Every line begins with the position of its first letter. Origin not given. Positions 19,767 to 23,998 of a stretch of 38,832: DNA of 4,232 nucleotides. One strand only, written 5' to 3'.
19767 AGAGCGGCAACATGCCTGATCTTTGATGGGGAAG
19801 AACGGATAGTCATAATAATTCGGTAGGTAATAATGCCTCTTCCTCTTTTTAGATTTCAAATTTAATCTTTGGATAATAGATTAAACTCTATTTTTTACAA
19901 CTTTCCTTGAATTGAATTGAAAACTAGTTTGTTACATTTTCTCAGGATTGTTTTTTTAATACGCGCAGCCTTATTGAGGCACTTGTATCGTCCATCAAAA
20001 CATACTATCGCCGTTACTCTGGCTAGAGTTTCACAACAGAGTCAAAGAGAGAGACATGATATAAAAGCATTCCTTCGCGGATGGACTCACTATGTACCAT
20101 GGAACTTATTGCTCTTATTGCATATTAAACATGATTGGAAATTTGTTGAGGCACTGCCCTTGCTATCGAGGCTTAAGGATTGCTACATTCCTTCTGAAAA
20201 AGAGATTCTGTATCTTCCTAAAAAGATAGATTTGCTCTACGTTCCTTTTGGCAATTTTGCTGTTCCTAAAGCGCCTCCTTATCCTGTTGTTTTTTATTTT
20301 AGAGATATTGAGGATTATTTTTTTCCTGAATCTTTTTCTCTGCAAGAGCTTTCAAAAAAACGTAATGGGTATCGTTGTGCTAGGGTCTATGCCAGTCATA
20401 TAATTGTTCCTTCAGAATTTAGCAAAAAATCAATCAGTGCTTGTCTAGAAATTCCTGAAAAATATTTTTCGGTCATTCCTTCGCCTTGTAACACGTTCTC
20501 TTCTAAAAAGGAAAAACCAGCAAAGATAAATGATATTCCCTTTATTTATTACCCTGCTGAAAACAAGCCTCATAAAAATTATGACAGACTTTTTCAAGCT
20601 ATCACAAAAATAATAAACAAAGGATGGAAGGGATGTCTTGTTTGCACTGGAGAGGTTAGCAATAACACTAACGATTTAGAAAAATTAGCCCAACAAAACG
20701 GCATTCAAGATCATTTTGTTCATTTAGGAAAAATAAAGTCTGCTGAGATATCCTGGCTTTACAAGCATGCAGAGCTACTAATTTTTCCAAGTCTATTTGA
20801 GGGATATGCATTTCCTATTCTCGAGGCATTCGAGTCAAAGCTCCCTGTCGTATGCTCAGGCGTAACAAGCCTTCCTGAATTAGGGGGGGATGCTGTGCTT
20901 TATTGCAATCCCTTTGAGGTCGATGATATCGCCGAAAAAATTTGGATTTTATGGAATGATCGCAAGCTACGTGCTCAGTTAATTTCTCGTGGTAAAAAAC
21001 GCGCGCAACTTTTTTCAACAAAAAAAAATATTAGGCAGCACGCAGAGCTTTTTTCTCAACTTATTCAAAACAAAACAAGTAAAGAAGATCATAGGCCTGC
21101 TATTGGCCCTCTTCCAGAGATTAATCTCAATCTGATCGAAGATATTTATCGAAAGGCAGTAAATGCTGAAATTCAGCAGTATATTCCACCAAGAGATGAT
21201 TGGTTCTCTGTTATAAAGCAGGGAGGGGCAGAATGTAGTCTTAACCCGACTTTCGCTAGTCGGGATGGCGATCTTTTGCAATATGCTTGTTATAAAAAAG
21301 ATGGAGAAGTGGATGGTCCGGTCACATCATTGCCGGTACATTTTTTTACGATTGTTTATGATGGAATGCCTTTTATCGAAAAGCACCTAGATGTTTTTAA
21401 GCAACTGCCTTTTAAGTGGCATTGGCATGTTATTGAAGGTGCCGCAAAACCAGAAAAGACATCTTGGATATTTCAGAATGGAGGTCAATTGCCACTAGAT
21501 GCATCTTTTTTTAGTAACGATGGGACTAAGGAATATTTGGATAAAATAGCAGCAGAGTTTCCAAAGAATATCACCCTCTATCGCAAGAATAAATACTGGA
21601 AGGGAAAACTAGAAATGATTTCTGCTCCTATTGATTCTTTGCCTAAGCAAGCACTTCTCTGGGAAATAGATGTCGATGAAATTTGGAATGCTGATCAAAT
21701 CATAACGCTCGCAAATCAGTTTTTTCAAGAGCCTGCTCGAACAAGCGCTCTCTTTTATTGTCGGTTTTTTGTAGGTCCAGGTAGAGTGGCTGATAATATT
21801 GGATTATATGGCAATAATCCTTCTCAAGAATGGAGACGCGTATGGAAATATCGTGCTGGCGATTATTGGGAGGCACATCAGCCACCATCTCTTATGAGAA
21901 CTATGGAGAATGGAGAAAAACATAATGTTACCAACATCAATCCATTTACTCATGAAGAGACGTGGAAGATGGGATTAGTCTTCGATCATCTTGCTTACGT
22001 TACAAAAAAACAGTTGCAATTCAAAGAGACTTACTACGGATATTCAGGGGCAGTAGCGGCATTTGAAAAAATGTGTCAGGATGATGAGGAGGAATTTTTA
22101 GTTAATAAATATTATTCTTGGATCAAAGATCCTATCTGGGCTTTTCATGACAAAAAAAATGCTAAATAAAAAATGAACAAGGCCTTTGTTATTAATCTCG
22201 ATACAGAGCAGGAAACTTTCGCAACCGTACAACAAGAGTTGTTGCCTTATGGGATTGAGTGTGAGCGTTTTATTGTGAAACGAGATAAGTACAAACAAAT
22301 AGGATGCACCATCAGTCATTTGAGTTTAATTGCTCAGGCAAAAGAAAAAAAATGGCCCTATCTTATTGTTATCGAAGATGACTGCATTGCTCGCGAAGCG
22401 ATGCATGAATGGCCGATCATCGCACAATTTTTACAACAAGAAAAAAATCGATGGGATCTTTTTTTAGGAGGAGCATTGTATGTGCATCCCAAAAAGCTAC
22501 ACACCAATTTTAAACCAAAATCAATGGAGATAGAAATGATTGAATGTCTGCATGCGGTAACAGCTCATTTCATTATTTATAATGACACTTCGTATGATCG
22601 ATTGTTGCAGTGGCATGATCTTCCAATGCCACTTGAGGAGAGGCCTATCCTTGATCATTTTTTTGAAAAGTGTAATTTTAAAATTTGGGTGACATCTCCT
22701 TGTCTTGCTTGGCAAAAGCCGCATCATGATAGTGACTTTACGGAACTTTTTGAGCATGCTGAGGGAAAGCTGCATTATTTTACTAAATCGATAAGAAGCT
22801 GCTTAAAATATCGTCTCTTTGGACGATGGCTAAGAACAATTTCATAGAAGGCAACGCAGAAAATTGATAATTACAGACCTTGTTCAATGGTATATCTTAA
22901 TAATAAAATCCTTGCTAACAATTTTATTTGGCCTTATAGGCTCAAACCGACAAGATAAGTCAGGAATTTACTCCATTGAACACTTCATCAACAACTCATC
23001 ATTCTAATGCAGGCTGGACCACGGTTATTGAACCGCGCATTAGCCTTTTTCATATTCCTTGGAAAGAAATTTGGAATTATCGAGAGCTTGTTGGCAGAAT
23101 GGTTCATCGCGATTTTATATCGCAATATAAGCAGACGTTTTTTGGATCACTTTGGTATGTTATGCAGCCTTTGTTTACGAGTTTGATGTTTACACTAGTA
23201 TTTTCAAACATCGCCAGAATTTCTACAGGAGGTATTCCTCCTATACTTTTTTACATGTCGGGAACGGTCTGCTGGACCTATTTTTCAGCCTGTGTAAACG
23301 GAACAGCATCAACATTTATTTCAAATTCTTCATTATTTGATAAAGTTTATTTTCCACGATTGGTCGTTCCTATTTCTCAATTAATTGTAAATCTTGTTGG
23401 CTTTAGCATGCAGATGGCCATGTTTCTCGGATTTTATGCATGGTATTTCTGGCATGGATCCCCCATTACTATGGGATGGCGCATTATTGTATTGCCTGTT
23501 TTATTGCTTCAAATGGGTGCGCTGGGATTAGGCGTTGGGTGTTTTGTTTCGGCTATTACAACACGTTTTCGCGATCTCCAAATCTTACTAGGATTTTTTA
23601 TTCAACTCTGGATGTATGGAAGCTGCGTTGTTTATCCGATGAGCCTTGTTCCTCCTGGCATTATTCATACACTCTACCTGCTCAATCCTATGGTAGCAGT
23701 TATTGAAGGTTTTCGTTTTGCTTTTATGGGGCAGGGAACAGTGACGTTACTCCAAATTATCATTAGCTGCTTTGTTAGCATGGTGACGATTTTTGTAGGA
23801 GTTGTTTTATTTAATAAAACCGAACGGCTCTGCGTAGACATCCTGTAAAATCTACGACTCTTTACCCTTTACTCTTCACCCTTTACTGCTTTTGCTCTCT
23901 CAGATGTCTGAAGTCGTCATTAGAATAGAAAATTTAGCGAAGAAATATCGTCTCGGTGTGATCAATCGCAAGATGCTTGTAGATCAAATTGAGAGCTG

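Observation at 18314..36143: Complete-looking ABC-transporter-dependent (Wzm/Wzt) glycan locus with about 11 glycosyltransferase genes next to core genes of a chlamydia-like genome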

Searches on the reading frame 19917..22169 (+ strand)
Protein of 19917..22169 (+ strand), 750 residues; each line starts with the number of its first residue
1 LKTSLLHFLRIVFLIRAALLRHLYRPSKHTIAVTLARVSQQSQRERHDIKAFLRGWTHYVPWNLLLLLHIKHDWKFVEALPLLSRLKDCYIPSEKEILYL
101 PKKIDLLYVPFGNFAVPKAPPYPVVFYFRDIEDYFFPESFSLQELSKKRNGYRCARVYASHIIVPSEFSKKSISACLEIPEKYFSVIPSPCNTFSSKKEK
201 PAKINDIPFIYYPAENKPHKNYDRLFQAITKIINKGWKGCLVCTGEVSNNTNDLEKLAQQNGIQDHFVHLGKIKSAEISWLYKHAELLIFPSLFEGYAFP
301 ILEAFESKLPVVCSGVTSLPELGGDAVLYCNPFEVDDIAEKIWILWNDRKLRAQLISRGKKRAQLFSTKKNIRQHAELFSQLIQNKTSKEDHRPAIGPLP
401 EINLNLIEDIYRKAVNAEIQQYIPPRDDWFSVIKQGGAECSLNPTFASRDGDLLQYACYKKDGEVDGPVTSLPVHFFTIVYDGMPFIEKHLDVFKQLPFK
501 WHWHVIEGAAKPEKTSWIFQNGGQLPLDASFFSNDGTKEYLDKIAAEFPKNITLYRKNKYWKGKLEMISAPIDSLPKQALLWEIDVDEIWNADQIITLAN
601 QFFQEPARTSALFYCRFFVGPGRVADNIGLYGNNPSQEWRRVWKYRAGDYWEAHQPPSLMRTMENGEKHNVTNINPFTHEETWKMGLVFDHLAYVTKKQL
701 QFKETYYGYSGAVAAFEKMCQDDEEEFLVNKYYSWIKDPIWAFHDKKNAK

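Call 3: search_protein_families(library=pfam, proteins=[window:19917-22169:+], max_evalue=0.01)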
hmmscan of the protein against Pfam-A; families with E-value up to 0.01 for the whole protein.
window:19917-22169:+ (750 aa): 3 families
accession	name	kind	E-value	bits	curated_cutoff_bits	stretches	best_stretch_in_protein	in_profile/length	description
PF00534.26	Glycos_transf_1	-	4e-22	79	26.4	1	197-362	5-172/172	Glycosyl transferases group 1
PF13692.12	Glyco_trans_1_4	-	2.7e-17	63.8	27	1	217-348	12-142/142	Glycosyl transferases group 1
PF20706.3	GT4-conflict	-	0.0012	18.3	26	1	214-315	206-312/385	Family 4 Glycosyltransferase in conflict systems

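Call 5: search_protein_families(library=ncbifam, proteins=[window:19917-22169:+], max_evalue=0.001)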
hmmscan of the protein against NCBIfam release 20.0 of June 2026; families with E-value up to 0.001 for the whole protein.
window:19917-22169:+ (750 aa): 18 families
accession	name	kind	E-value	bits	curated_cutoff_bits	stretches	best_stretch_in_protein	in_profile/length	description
TIGR04047.1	MSMEG_0565_glyc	hypoth_equivalog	3.4e-12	46.2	259.85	1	251-380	242-372/373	MSMEG_0565 family glycosyltransferase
TIGR03999.1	thiol_BshA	equivalog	4.2e-12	45.7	273.7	1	231-383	222-374/375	N-acetyl-alpha-D-glucosaminyl L-malate synthase BshA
NF041876.1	EPS_EpsE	equivalog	7e-12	45.3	400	1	217-364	224-377/389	exopolysaccharide biosynthesis GT4 family glycosyltransferase EpsE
NF038229.1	Glyco4_Geo_Pelo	equivalog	3e-11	42.9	400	1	151-383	102-337/338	GPMC system family 4 glycosyltransferase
TIGR03088.1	stp2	hypoth_equivalog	1.6e-10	40.6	409.05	1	219-382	206-373/374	TIGR03088 family PEP-CTERM/XrtA system glycosyltransferase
NF038255.1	exopoly_VpsD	equivalog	1.2e-09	37.6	300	1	186-383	181-380/381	VpsD family glycosyltransferase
NF050056.1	ProtGlycPglH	equivalog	6.6e-09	35.3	600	1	184-379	159-350/354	GalNAc-alpha-(1->4)-GalNAc-alpha-(1->3)-diNAcBac-PP-undecaprenol alpha-1,4-N-acetyl-D-galactosaminyltransferase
NF047684.1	TeichurnBiosyTuaC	equivalog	1.3e-08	34.1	550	1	253-382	258-389/391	teichuronic acid biosynthesis protein TuaC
TIGR04348.1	TIGR04348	equivalog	4.9e-08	32.4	300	1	253-377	180-306/310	selenoneine biosynthesis selenosugar synthase SenB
TIGR03449.1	mycothiol_MshA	equivalog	1e-07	31.3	462.5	1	222-384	235-405/406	D-inositol-3-phosphate glycosyltransferase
NF046085.1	XrtY_assoc_Gly1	equivalog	5.9e-07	28.7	400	1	160-384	162-386/387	XrtY-associated glycosyltransferase XYAG1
NF038295.1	EPS_HpsP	equivalog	7e-07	28.6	550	1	202-363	202-367/388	hormogonium polysaccharide biosynthesis glycosyltransferase HpsP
TIGR04157.1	glyco_rSAM_CFB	subfamily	1e-06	28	400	1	220-328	240-344/406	TIGR04157 family glycosyltransferase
NF038298.1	EPS_HpsO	equivalog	3.5e-06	26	575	1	224-382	218-387/388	hormogonium polysaccharide biosynthesis glycosyltransferase HpsO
NF050063.1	ProtGlycPglJ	equivalog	6.1e-05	22.4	500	1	208-370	195-354/363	N-acetylgalactosamine-N,N'-diacetylbacillosaminyl-diphospho-undecaprenol 4-alpha-N-acetylgalactosaminyltransferase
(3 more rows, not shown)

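Call 17: search_solved_structures(query=window:19917-22169:+, max_evalue=0.01)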
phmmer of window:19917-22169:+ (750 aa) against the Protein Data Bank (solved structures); distinct sequences matched with E-value up to 0.01: 10.
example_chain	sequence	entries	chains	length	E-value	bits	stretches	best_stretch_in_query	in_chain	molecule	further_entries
7qsg_A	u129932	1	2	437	6.4e-10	41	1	213-379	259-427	D-inositol 3-phosphate glycosyltransferase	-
5i45_A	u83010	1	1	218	1.6e-08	36.3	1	251-385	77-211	Glycosyl transferases group 1 family protein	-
8dvz_A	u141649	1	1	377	3.9e-07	31.7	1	219-383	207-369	N, N'-diacetylbacillosaminyl-diphospho-undecaprenol alpha-1,3-N-acetylgalactosaminyltransf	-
8dvw_A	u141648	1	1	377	5.5e-07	31.2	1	217-383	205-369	N, N'-diacetylbacillosaminyl-diphospho-undecaprenol alpha-1,3-N-acetylgalactosaminyltransf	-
8dqd_A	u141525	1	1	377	7.4e-07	30.8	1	219-383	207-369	N, N'-diacetylbacillosaminyl-diphospho-undecaprenol alpha-1,3-N-acetylgalactosaminyltransf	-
3c4q_A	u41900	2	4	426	0.00084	20.7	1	218-387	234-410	Predicted glycosyltransferases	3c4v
3c48_A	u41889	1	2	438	0.001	20.4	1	218-387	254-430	Predicted glycosyltransferases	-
6kih_A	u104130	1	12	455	0.0028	19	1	252-383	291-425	Tll1590 protein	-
2jjm_A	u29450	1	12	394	0.0053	18.1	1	221-384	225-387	GLYCOSYL TRANSFERASE, GROUP 1 FAMILY PROTEIN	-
3mbo_A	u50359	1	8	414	0.0059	17.9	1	221-384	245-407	Glycosyltransferase, group 1 family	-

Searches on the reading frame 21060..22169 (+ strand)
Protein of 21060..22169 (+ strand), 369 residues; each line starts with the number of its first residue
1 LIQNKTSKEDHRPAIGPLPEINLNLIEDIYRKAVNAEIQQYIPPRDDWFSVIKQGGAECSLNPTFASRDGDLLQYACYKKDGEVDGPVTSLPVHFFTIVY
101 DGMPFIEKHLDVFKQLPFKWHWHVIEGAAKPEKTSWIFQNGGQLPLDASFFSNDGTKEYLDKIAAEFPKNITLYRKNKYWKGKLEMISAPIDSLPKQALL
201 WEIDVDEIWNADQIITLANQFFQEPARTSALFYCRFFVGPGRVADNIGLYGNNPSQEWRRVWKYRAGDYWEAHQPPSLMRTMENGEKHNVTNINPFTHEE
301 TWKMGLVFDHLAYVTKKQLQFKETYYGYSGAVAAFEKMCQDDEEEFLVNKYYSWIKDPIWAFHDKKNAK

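Call 26: search_protein_families(library=pfam, proteins=[window:21060-22169:+], max_evalue=5)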
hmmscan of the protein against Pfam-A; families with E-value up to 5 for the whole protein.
window:21060-22169:+ (369 aa): 1 family
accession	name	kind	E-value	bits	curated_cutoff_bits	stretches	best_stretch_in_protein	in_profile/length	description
PF03673.18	UPF0128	-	0.14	12.1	21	1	114-183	23-89/221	Uncharacterised protein family (UPF0128)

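Call 47: search_solved_structures(query=window:21060-22166:+, max_evalue=10)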
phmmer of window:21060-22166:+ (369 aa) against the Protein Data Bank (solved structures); distinct sequences matched with E-value up to 10: 1.
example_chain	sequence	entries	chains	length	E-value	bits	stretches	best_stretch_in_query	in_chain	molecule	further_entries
3e23_A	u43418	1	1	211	0.035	16.2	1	225-270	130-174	uncharacterized protein RPA2492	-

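Call 75: search_solved_structures(query=A3, max_evalue=10, show_alignments=2)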
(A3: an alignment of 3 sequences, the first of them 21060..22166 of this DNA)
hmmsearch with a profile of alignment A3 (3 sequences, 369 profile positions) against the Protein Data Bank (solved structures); distinct sequences matched with E-value up to 10: 3.
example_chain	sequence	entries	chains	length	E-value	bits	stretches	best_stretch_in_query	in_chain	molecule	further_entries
1kxv_C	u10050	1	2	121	0.082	15.1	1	126-168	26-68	CAMELID VHH DOMAIN CAB10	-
8irw_A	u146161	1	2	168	0.95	11.6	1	134-196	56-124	nanobody Nb9 against parathion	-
9z1m_D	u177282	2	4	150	1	11.5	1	125-167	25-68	Nanosota-9B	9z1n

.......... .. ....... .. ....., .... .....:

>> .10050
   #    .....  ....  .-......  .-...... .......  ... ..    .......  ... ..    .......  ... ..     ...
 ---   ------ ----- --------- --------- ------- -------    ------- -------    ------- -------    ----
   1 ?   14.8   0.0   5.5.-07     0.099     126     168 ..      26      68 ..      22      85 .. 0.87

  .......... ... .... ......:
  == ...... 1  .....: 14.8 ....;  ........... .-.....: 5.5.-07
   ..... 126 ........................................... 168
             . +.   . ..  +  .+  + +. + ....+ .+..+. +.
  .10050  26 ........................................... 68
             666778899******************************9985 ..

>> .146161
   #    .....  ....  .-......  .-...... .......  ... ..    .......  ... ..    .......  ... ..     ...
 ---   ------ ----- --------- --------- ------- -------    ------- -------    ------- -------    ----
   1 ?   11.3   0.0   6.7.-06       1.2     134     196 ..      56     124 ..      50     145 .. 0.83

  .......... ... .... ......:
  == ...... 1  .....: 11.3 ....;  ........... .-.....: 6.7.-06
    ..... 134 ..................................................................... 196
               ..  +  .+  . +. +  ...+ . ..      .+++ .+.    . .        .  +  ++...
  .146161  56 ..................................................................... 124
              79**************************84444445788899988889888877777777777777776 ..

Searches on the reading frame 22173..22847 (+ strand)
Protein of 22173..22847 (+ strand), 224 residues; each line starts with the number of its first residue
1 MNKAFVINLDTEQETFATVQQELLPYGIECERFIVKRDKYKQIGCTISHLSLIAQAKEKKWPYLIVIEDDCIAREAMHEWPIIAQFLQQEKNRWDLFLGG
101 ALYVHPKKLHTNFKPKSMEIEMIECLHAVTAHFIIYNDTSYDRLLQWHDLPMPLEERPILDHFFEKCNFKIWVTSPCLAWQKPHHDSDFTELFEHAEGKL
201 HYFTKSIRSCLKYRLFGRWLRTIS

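Call 3: search_protein_families(library=pfam, proteins=[window:22173-22847:+], max_evalue=0.01)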
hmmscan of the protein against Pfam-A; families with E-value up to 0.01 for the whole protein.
window:22173-22847:+ (224 aa): 1 family
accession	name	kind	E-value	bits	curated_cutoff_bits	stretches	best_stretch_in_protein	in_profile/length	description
PF01755.23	Glyco_transf_25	-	2.2e-08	34.6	24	1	41-120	66-136/199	Glycosyltransferase family 25 (LPS biosynthesis protein)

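Call 5: search_protein_families(library=ncbifam, proteins=[window:22173-22847:+], max_evalue=0.001)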
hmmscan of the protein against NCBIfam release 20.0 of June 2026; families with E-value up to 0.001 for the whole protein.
window:22173-22847:+ (224 aa): 0 families

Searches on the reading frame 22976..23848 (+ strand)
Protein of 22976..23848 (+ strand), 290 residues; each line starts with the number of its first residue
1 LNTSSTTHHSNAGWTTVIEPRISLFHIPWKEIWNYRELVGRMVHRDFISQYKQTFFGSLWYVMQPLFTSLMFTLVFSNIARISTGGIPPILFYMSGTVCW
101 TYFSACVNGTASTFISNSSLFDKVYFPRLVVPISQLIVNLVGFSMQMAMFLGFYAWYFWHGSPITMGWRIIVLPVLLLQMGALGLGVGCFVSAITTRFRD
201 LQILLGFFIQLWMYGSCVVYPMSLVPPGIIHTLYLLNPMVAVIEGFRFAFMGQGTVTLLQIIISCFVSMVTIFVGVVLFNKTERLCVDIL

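Call 3: search_protein_families(library=pfam, proteins=[window:22976-23848:+], max_evalue=0.01)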
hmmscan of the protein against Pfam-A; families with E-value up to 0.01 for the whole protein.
window:22976-23848:+ (290 aa): 1 family
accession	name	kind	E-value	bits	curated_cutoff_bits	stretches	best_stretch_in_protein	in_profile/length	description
PF01061.29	ABC2_membrane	-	2.5e-16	60.3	26.9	1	40-250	4-210/211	ABC-2 type transporter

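Call 5: search_protein_families(library=ncbifam, proteins=[window:22976-23848:+], max_evalue=0.001)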
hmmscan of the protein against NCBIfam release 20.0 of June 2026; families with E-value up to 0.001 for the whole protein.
window:22976-23848:+ (290 aa): 2 families
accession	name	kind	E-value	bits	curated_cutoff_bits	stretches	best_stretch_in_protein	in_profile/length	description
NF050053.1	CapPschTportKpsM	equivalog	1.7e-13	51.2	300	1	52-280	19-248/257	capsule polysaccharide transporter KpsM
NF050109.1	galactan_ABC_perm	equivalog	8.5e-12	45.1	380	1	32-279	17-261/272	galactan export ABC transporter permease subunit Wzm/RfbD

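Call 58: search_solved_structures(query=window:22976-23848:+, max_evalue=0.01)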
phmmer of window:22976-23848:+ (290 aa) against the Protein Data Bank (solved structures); distinct sequences matched with E-value up to 0.01: 5.
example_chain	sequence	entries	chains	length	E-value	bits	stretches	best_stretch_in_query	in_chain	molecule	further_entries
6m96_B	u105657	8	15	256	1.1e-13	54.5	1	38-286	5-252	Transport permease protein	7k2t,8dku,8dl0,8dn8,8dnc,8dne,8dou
6oih_D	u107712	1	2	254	1.8e-13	53.8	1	38-285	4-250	Transport permease protein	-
9qfx_A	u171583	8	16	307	1.6e-09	40.8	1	31-279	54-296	Probable O-antigen/lipopolysaccharide transport integral membrane protein ABC transporter | ABC transporter permease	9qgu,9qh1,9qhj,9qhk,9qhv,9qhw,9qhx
6jbh_C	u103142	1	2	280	4.7e-09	39.3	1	39-258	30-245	TarG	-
8tsh_C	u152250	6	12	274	1.8e-08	37.4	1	43-280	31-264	Transport permease protein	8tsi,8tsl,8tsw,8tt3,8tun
